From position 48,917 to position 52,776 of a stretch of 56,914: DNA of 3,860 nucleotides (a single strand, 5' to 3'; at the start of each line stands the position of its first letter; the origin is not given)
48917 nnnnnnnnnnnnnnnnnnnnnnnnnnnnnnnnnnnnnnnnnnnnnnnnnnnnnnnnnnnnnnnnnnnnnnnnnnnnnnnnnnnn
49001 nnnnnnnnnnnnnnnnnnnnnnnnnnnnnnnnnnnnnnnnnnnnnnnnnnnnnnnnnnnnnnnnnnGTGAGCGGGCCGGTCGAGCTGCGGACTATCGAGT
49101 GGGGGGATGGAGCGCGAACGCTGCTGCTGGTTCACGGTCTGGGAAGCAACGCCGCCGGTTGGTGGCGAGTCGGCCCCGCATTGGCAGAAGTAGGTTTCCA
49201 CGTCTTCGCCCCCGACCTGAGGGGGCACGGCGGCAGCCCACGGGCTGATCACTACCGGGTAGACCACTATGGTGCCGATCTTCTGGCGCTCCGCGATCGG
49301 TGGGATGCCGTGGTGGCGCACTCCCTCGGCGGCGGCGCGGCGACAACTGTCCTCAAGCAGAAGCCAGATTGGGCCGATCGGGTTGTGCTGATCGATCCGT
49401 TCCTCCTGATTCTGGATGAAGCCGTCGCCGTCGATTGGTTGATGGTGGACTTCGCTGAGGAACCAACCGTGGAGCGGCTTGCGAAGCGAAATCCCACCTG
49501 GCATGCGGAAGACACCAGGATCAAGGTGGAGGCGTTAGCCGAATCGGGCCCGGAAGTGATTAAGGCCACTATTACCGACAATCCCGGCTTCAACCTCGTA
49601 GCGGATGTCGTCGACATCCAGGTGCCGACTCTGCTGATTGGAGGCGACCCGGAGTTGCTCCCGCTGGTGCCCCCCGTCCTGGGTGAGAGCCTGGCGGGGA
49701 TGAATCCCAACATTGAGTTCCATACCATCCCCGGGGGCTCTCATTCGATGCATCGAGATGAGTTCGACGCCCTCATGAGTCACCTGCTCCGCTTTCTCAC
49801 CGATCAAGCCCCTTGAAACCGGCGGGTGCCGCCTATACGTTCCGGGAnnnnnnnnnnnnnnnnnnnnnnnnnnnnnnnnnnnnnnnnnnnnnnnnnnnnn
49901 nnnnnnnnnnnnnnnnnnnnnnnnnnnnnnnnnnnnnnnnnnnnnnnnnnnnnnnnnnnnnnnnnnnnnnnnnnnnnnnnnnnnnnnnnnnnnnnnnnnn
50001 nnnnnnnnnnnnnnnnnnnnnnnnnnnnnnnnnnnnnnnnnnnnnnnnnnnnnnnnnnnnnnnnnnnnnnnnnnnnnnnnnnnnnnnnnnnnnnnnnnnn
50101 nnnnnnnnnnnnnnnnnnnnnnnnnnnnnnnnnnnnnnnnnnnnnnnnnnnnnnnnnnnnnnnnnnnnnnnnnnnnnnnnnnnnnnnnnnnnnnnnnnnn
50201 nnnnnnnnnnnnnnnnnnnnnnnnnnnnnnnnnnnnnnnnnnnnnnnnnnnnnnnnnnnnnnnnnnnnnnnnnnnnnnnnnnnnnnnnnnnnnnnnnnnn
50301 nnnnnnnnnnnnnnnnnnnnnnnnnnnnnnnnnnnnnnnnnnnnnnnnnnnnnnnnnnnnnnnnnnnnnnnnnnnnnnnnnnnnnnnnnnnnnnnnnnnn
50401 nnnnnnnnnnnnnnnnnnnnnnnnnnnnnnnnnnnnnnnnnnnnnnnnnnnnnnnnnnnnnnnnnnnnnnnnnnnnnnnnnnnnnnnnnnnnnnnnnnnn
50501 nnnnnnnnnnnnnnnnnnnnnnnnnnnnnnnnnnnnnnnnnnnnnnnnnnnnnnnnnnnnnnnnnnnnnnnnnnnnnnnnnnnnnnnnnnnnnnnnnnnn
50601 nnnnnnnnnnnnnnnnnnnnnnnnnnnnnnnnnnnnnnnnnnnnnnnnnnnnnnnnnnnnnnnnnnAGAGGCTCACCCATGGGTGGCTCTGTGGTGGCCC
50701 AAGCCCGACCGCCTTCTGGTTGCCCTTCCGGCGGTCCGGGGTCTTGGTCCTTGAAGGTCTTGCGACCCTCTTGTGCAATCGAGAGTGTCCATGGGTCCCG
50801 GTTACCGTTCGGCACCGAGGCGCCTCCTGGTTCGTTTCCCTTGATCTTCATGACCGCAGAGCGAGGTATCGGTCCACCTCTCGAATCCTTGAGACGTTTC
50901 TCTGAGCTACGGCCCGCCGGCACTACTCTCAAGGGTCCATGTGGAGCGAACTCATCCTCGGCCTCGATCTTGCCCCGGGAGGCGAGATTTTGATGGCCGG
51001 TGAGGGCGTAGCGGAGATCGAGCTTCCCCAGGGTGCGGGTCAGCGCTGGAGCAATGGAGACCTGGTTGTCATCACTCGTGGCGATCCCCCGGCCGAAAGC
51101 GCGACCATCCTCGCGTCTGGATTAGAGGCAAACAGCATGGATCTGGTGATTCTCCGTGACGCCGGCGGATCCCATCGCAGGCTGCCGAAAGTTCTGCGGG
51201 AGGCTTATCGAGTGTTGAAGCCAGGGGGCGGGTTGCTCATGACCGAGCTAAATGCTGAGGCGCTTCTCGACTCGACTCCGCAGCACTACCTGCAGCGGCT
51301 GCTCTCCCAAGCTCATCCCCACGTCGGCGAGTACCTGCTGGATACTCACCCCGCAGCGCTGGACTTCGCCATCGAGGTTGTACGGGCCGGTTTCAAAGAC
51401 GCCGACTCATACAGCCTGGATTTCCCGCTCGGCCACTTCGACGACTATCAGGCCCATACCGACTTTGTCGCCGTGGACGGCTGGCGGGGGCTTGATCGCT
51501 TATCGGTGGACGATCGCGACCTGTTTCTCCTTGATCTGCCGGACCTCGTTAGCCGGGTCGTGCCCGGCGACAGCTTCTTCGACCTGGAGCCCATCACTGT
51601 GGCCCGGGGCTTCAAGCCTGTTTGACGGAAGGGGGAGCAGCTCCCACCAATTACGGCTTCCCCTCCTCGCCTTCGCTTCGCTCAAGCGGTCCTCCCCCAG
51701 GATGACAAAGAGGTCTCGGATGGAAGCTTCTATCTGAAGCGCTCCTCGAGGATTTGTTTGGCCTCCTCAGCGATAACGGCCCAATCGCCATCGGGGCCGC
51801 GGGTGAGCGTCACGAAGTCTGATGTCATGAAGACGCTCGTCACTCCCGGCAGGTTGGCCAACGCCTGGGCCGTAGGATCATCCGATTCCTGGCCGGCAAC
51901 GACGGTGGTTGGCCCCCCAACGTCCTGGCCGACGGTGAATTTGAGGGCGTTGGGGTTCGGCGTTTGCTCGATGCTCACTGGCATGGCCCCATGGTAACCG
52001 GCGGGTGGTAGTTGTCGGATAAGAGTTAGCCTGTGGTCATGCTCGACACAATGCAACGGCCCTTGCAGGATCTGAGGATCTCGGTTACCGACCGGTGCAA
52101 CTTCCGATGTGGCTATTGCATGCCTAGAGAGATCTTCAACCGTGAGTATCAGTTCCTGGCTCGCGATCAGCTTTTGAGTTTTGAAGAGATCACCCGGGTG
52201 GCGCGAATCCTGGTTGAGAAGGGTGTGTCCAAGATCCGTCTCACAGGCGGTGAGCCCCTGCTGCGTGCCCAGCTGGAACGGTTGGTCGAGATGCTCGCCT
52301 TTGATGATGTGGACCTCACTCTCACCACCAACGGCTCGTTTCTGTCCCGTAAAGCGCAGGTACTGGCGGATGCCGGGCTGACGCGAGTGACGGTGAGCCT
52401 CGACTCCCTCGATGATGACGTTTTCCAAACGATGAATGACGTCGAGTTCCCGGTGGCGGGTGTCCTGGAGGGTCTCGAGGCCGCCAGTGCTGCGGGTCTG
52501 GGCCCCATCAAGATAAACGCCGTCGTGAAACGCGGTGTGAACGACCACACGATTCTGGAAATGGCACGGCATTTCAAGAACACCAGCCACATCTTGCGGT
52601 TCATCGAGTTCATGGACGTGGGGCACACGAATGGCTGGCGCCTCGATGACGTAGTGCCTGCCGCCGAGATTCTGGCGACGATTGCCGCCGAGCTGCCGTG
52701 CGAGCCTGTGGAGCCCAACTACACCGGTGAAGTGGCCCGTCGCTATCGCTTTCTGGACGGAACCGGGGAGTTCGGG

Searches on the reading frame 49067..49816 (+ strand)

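Call 50: search_protein_families(library=pfam, proteins=[window:49067-49816:+], max_evalue=0.00001)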
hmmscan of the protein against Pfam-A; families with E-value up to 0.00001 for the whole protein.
window:49067-49816:+ (249 aa): 3 families
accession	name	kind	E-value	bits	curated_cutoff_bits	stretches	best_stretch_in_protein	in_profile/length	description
PF00561.26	Abhydrolase_1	-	8.4e-21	75.2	25.8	1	18-131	2-125/245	alpha/beta hydrolase fold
PF12697.13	Abhydrolase_6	-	1e-20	75.8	26.3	1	19-232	1-210/217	Alpha/beta hydrolase family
PF12146.15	Hydrolase_4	-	9.6e-17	61.5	27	1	18-231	6-237/239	Serine aminopeptidase, S33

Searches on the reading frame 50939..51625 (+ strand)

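Call 50: search_protein_families(library=pfam, proteins=[window:50939-51625:+], max_evalue=0.00001)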
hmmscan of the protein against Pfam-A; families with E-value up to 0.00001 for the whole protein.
window:50939-51625:+ (228 aa): 1 family
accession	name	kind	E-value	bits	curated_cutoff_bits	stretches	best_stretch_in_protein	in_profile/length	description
PF08241.18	Methyltransf_11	-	2.6e-06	28.4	21.2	0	58-100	52-94/95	Methyltransferase domain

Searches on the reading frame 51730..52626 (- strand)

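Call 50: search_protein_families(library=pfam, proteins=[window:51730-52626:-], max_evalue=0.00001)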
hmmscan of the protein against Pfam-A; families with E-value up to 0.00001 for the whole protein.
window:51730-52626:- (298 aa): 1 family
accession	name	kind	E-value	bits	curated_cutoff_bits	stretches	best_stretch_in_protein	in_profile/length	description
PF08712.16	Nfu_N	-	2.1e-18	66.6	27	1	217-297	1-85/88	Scaffold protein Nfu/NifU N terminal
